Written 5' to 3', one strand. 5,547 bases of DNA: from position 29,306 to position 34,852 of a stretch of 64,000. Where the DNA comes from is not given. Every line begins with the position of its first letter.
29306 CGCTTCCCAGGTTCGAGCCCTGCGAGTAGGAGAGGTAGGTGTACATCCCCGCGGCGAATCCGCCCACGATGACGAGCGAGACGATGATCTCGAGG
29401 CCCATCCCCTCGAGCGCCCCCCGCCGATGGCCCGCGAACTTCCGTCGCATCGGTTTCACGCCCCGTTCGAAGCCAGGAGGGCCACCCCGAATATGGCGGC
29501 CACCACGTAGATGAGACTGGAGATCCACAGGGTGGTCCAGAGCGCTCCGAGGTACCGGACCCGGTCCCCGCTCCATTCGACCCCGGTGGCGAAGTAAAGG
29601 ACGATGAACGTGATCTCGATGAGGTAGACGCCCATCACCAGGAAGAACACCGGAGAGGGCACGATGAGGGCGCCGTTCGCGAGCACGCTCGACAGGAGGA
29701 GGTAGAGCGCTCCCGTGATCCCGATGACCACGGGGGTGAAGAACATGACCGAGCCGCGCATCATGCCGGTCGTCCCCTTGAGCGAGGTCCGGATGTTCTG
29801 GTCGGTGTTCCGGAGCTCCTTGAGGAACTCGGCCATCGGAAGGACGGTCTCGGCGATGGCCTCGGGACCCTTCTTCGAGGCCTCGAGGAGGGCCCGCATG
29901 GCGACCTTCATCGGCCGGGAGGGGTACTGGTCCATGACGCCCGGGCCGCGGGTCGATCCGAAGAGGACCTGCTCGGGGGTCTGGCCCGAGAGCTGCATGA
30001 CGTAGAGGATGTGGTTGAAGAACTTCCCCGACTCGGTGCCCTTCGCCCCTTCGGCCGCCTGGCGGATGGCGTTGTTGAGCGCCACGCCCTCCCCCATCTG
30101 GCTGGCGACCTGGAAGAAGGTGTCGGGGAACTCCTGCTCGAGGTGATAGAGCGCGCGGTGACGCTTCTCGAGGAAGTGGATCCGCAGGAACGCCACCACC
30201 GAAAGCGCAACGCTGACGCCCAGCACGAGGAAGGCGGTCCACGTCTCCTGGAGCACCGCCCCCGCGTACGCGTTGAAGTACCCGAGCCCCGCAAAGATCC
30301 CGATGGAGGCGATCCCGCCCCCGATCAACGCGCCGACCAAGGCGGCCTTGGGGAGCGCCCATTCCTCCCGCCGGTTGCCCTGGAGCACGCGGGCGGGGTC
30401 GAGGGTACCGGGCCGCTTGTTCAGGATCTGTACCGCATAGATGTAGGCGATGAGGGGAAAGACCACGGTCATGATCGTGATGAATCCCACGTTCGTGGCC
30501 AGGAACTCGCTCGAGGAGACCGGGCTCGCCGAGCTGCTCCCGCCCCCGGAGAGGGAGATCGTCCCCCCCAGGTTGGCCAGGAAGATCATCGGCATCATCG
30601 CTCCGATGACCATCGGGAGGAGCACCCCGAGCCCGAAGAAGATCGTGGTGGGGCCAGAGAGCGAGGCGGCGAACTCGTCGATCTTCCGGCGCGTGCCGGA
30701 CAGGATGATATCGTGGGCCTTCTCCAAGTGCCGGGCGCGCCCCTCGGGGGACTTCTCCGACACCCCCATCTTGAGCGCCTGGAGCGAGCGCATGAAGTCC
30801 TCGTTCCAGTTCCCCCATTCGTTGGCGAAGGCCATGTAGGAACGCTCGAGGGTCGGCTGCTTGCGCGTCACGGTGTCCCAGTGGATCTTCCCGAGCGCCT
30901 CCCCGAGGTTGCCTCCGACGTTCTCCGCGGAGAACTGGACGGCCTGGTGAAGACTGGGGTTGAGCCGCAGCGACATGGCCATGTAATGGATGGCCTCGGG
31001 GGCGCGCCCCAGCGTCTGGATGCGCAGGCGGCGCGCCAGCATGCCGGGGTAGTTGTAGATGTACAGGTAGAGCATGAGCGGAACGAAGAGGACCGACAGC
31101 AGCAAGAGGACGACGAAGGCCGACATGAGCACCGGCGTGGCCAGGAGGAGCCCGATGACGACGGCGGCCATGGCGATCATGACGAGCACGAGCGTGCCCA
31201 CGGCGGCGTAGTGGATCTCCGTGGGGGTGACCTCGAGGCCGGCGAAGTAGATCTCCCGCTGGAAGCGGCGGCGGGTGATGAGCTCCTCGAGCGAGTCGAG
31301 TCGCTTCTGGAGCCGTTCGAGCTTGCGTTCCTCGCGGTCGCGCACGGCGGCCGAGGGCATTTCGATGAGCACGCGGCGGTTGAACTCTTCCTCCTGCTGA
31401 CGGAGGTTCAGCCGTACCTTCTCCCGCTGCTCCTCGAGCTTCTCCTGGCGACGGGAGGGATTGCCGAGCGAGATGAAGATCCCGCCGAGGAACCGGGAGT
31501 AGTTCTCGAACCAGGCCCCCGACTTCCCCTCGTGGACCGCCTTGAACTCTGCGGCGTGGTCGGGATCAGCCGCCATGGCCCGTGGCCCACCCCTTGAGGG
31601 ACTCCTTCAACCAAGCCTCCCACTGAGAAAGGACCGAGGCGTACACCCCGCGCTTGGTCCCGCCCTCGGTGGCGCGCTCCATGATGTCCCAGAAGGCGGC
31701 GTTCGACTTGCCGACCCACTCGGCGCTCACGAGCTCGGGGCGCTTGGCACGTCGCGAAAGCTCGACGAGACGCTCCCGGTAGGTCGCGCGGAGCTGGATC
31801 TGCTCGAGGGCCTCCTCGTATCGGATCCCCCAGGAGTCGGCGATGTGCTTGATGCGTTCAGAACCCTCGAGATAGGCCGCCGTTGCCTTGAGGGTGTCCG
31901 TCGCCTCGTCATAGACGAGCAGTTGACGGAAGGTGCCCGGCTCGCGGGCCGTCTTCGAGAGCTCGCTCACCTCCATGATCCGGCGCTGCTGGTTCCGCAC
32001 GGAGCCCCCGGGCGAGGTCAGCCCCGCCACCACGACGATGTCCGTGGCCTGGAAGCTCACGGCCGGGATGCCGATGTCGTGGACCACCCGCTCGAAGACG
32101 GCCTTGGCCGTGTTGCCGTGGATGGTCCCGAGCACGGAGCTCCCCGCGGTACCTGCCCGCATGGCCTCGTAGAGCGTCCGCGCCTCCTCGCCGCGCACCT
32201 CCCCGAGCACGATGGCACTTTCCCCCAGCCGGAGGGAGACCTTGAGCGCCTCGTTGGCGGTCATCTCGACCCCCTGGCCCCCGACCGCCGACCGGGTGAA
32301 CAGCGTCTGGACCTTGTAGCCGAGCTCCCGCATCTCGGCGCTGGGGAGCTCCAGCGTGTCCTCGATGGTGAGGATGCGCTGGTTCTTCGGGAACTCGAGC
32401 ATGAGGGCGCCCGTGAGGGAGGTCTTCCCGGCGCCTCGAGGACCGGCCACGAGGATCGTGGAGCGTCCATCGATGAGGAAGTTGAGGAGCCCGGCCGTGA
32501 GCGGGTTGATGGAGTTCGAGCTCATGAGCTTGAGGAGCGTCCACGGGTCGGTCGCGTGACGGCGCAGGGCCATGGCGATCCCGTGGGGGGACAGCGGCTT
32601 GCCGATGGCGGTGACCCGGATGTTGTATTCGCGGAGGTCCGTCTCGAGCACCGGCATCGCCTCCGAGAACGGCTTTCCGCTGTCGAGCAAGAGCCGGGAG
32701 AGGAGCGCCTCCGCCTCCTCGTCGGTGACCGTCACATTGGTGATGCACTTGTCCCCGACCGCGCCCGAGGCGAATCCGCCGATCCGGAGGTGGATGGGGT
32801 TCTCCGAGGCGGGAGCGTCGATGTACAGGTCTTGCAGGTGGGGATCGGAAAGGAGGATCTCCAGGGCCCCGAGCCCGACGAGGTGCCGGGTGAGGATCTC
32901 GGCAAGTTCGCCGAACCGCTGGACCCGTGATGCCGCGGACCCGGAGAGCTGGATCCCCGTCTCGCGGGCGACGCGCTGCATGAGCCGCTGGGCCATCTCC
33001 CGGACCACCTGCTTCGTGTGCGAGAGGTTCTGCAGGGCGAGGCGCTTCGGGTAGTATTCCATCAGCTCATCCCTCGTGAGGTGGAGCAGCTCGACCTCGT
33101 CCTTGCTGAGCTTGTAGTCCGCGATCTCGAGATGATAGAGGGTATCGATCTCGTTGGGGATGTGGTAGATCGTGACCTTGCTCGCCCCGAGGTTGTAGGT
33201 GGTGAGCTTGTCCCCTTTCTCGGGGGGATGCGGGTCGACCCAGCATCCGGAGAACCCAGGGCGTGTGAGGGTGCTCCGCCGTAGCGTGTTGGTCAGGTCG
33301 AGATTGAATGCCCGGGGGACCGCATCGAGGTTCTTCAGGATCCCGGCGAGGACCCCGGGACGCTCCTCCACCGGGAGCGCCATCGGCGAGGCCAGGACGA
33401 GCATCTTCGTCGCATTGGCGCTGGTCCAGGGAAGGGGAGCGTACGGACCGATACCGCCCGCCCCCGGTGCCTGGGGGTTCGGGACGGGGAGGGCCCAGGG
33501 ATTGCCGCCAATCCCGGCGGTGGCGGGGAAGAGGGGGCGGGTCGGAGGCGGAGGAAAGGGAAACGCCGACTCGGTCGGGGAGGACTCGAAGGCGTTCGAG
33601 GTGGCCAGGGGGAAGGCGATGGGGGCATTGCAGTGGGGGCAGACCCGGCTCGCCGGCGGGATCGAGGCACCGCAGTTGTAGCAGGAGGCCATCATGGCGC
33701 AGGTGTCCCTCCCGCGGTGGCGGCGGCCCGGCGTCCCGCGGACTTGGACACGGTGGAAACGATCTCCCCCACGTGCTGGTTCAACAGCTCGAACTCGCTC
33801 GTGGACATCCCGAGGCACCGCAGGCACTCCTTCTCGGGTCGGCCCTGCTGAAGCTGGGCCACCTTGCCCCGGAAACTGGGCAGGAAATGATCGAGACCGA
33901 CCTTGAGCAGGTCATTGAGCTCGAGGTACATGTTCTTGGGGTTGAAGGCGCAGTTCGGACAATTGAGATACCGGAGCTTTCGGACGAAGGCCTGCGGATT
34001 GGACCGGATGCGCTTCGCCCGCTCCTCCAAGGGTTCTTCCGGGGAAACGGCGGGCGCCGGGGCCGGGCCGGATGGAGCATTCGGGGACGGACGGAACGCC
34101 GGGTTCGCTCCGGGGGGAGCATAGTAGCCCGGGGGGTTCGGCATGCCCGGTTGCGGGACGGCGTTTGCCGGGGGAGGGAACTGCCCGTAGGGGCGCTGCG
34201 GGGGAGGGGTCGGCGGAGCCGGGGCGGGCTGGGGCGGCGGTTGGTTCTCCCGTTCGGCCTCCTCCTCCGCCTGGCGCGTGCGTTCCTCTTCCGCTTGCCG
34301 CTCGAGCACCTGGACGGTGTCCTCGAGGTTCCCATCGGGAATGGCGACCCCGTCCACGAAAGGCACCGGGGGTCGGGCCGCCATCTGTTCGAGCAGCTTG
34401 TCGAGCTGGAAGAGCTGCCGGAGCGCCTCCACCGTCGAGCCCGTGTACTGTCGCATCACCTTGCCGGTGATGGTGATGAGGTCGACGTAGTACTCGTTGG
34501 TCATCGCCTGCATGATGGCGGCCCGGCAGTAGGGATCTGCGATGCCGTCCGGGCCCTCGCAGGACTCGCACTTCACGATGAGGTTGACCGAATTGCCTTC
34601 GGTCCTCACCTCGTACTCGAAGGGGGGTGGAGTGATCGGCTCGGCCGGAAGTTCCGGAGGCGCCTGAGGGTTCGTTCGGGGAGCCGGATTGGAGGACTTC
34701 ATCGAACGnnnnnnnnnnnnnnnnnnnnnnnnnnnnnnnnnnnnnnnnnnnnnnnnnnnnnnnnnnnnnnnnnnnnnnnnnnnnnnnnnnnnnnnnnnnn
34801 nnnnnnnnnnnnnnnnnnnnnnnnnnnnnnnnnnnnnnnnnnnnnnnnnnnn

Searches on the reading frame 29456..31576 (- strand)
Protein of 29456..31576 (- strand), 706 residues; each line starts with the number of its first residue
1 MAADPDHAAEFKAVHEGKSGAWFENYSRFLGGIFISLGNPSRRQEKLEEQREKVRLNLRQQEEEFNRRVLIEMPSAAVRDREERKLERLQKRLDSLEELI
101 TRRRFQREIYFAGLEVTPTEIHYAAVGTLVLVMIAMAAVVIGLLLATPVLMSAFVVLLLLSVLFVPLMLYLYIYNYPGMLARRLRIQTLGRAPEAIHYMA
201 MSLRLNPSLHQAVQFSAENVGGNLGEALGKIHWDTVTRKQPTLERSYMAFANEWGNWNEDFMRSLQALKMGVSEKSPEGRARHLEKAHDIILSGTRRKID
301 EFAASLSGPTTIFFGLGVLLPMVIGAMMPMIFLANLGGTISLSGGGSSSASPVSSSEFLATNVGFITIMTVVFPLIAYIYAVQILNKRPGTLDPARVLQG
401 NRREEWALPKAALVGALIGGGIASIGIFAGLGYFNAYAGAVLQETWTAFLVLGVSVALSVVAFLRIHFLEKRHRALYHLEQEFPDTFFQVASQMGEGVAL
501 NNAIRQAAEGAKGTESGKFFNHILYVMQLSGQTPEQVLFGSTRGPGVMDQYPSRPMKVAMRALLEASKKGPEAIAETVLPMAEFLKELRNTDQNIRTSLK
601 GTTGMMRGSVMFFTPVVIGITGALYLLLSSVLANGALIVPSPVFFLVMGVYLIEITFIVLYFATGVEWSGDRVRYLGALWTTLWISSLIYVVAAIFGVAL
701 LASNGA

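Call 4: search_protein_families(library=pfam, proteins=[window:29456-31576:-], max_evalue=1)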
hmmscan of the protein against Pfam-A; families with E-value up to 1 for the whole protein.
window:29456-31576:- (706 aa): 4 families
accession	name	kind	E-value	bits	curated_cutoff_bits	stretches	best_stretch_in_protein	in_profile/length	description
PF19752.4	DUF6239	-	0.014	15.7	27.1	1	128-170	45-87/187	Family of unknown function (DUF6239)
PF20990.2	DUF2207_C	-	0.025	14.7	33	1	52-165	74-182/247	Predicted membrane protein (DUF2207) C-terminal domain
PF02896.24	PEP-utilizers_C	-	0.2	11.2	22.8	0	557-597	122-159/293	PEP-utilising enzyme, PEP-binding domain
PF25503.1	TPR_CHK1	-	0.26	11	27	1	42-104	125-183/245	CHK1-like, TPR repeats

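Call 5: search_protein_families(library=ncbifam, proteins=[window:29456-31576:-], max_evalue=1)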
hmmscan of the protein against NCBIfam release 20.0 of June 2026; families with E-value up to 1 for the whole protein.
window:29456-31576:- (706 aa): 2 families
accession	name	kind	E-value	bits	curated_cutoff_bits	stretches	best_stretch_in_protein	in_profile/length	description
TIGR04073.1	exo_TIGR04073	subfamily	0.27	11.3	50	1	569-623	5-59/75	exosortase system-associated protein, TIGR04073 family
NF043072.1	GAS_sig_Nterm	subfamily_domain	0.6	9.7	44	0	129-148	5-23/33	SpoV family signaling peptide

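Call 84: search_solved_structures(query=window:29456-31576:-, max_evalue=1)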
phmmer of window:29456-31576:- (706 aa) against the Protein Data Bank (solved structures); distinct sequences matched with E-value up to 1: 2.
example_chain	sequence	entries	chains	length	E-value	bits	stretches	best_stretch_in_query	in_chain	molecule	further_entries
9deh_A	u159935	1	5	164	0.2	13.3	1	219-302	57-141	Win31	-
6xgc_N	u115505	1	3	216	0.8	11.3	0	511-553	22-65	1C4 Fab light chain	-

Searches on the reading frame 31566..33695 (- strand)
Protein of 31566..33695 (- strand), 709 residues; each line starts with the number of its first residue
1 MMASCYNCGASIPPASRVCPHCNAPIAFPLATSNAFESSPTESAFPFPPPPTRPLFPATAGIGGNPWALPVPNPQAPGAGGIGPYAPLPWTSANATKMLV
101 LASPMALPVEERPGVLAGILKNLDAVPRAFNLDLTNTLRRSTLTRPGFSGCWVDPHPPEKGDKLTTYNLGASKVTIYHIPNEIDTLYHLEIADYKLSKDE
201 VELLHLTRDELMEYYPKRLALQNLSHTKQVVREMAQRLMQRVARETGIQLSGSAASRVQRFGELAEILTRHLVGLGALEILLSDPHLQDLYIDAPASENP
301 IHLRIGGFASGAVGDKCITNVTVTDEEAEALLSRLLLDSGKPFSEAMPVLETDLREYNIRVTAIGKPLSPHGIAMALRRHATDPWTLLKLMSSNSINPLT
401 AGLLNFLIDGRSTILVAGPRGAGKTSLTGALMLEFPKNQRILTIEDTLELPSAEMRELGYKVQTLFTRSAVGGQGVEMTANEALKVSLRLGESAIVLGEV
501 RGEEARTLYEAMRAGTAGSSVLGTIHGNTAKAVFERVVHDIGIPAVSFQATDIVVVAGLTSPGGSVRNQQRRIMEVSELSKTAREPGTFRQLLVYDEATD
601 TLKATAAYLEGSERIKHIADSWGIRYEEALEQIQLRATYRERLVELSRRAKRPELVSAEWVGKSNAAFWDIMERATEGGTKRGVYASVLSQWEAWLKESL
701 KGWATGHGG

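Call 4: search_protein_families(library=pfam, proteins=[window:31566-33695:-], max_evalue=1)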
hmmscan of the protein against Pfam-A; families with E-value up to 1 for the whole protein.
window:31566-33695:- (709 aa): 14 families
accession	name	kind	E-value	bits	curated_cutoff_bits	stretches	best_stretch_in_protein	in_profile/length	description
PF00437.27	T2SSE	-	6.3e-21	74.9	24.9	1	351-557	86-274/370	Type II/IV secretion system protein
PF12773.13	DZR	-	0.002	18.7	27.3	1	5-25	1-21/45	Double zinc ribbon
PF13401.12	AAA_22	-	0.0024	18.6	27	1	410-497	4-90/130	AAA domain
PF13240.11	Zn_Ribbon_1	-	0.0028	17.8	25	1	5-25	2-22/23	zinc-ribbon domain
PF13191.12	AAA_16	-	0.0035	18.3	32.6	1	409-439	21-52/167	AAA ATPase domain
PF06414.18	Zeta_toxin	-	0.0072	16.2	22.3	0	413-438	18-43/199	Zeta toxin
PF13248.11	Zn_ribbon_3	-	0.012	15.5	27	1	2-24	2-24/26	zinc-ribbon domain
PF12775.13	AAA_7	-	0.041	13.9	25.8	1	403-440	25-62/181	P-loop containing dynein motor region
PF20720.3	nSTAND3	-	0.091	12.9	27.2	1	411-447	17-54/155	Novel STAND NTPase 3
PF13920.12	zf-C3HC4_3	-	0.1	12.9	27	1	3-26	24-46/49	Zinc finger, C3HC4 type (RING finger)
PF10571.15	UPF0547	-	0.11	13.1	29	1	5-22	3-20/26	Uncharacterised protein family UPF0547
PF04851.21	ResIII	-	0.12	12.7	22.5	1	405-452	17-67/164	Type III restriction enzyme, res subunit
PF00005.33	ABC_tran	-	0.13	13.4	25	1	406-468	6-67/137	ABC transporter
PF13173.12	AAA_14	-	0.13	12.7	27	1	412-444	3-35/129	AAA domain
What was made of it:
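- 31566..33695 (-): Locus-2 T2SSE/FlaI/TadA-like ATPase (709 aa counted from the ATG that overlaps the module stop, ATGA). It has an N-terminal Zn ribbon, a Pro-rich linker, and an ATPase core from ~res 124. Pfam T2SSE 6.3e-21 with Zn-ribbon hits (call 4).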

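Call 5: search_protein_families(library=ncbifam, proteins=[window:31566-33695:-], max_evalue=1)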
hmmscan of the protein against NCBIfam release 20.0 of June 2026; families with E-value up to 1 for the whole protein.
window:31566-33695:- (709 aa): 22 families
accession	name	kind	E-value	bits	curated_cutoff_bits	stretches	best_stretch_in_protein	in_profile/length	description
TIGR03819.1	heli_sec_ATPase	hypoth_equivalog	9.4e-37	127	373.15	1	243-538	20-298/340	TadA family conjugal transfer-associated ATPase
NF058587.1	archaellum_moto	equivalog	3e-33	115.4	550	1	178-645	43-501/527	archaellum flagellar ATPase motor FlaI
TIGR02788.1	VirB11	equivalog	2.1e-22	79.6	249.95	1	403-538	136-263/308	P-type DNA transfer ATPase VirB11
TIGR02782.1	TrbB_P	equivalog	1.6e-20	73.6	304.55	1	322-551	48-266/303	P-type conjugative transfer ATPase TrbB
NF053672.1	bindosome_BasE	exception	3.1e-18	65.8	1000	1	276-578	139-429/512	bindosome assembly system ATPase subunit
NF010469.0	PRK13894.1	subfamily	1.3e-16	60.8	508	1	316-540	57-267/320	conjugal transfer ATPase TrbB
NF010425.0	PRK13851.1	equivalog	1.9e-16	59.9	461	1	403-537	154-280/344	type IV secretion system protein VirB11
NF041000.1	ATPase_ComGA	equivalog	2.9e-15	56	300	1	356-553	79-257/267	competence type IV pilus ATPase ComGA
NF010475.0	PRK13900.1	equivalog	5.9e-14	51.9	389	1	404-537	153-279/333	type IV secretion system ATPase VirB11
NF010407.0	PRK13833.1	subfamily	1.4e-12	47.7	499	1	373-538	106-260/323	conjugal transfer protein TrbB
TIGR01420.1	pilT_fam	subfamily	6.1e-12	45.4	319.1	1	405-538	116-240/343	PilT/PilU family type 4a pilus ATPase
TIGR02533.1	type_II_gspE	equivalog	9.7e-11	41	630.25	1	407-544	239-362/486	type II secretion system ATPase GspE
TIGR02538.1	type_IV_pilB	equivalog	4e-09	35.6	675.65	1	413-556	318-447/564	type IV-A pilus assembly ATPase PilB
NF053534.1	T4PilAsmATPsTfpB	equivalog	2.1e-08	33.1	850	1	412-557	337-468/584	type IV pilus assembly ATPase TfpB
NF007755.0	PRK10436.1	equivalog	6.2e-08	31.7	617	1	407-551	215-345/465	type II secretion system protein GspE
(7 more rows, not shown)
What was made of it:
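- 31566..33695 (-): NCBIfam TadA/FlaI models, below their cut-offs (call 5).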

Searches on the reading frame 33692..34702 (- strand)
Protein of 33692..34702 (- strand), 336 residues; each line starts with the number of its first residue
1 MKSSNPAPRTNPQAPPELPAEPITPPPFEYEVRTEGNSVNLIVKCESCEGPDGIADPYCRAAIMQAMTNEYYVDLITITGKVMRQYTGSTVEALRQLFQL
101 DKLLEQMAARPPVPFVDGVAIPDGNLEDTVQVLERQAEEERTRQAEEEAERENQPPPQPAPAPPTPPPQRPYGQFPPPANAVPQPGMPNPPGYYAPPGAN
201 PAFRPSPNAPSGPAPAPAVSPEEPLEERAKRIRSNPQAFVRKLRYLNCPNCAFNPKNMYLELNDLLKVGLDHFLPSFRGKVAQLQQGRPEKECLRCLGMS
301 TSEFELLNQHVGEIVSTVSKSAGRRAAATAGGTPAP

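Call 4: search_protein_families(library=pfam, proteins=[window:33692-34702:-], max_evalue=1)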
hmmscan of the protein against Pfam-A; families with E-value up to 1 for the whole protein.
window:33692-34702:- (336 aa): 0 families

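Call 5: search_protein_families(library=ncbifam, proteins=[window:33692-34702:-], max_evalue=1)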
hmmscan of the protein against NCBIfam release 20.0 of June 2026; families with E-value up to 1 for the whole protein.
window:33692-34702:- (336 aa): 0 families

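Call 38: find_related_loci(query=A6, collection=genome_contigs, flank=8000)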
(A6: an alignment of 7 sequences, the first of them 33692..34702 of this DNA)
Query A6 (336 aa) in genome_contigs; peptide patterns used: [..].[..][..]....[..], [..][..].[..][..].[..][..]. (x = any residue, [..] = any of these).
59 stretches matched a pattern; 5 encode a relative of the query (tblastn E <= 1e-3); 5 distinct loci.
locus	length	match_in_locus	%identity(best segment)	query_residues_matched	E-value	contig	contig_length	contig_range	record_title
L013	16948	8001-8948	69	17-336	1e-137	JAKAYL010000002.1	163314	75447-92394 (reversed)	MAG: Thermoplasmata archaeon isolate YS4.bin60 NODE_29_length_163314_cov_10.414218, whole genome shotgun sequence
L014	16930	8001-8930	40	28-324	1e-57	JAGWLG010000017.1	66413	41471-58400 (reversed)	MAG: Thermoplasmata archaeon isolate REEB18 contig-150_389, whole genome shotgun sequence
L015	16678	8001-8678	33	26-314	1e-45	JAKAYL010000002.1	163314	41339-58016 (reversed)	MAG: Thermoplasmata archaeon isolate YS4.bin60 NODE_29_length_163314_cov_10.414218, whole genome shotgun sequence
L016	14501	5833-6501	30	26-311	5e-41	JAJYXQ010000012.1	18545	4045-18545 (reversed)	MAG: Thermoplasmata archaeon isolate FK3.bin56 NODE_5926_length_18545_cov_2.592247, whole genome shotgun sequence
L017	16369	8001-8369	52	21-143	2e-40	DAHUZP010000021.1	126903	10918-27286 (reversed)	MAG TPA_asm: Thermoplasmata archaeon isolate clean282 k141_697589, whole genome shotgun sequence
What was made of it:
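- Each paralogous locus keeps its own copy, also in another MAG (call 38).
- Tried and rejected: The narrower alignment gave only 5 Thermoplasmata loci (call 38).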

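Call 82: search_protein_families(library=phrogs, proteins=[window:33692-34702:-], max_evalue=0.01)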
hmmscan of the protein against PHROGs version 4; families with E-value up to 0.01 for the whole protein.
window:33692-34702:- (336 aa): 0 families

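Call 83: search_protein_families(library=padloc, proteins=[window:33692-34702:-], max_evalue=0.01)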
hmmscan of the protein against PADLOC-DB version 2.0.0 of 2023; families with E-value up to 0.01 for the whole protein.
window:33692-34702:- (336 aa): 0 families
